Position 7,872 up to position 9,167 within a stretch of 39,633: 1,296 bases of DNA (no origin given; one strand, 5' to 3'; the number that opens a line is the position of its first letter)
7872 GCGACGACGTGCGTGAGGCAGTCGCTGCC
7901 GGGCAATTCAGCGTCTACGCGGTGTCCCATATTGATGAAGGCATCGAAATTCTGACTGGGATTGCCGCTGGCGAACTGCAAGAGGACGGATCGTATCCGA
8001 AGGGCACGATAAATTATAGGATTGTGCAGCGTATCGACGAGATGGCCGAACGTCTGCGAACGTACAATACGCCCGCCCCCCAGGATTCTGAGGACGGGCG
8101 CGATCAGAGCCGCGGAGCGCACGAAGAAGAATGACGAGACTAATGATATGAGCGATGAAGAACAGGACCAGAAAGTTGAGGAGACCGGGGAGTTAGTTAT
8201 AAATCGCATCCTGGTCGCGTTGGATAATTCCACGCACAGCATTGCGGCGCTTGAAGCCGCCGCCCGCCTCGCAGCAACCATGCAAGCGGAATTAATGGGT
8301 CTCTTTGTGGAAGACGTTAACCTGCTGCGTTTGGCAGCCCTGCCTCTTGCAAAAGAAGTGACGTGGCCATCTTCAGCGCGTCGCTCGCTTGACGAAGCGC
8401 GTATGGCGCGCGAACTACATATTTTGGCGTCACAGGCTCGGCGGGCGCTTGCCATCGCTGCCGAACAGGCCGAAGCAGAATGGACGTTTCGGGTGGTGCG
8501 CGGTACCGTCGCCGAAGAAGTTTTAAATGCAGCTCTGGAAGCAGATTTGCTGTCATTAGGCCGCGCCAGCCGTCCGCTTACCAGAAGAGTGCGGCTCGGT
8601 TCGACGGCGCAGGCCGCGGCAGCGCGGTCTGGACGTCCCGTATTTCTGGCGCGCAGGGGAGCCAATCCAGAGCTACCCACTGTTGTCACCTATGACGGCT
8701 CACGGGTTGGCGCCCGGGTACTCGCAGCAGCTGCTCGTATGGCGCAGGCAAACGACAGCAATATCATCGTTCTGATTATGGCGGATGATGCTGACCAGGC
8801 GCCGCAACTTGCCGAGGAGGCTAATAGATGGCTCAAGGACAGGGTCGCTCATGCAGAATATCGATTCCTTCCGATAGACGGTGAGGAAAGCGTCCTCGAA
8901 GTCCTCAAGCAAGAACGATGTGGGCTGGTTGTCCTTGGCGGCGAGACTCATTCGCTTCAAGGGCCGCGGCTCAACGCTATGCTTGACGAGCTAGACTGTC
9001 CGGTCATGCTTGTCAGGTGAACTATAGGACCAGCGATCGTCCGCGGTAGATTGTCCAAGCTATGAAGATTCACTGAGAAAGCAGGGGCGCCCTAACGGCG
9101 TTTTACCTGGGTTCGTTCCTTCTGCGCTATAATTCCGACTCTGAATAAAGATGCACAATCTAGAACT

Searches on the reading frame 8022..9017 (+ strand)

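Call 12: search_protein_families(library=pfam, proteins=[window:8022-9017:+], max_evalue=0.001)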
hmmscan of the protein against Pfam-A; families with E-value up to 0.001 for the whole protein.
window:8022-9017:+ (332 aa): 1 family
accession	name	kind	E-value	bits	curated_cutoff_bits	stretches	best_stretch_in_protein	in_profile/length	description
PF00582.32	Usp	-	1e-16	62.2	24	1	61-210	3-140/141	Universal stress protein family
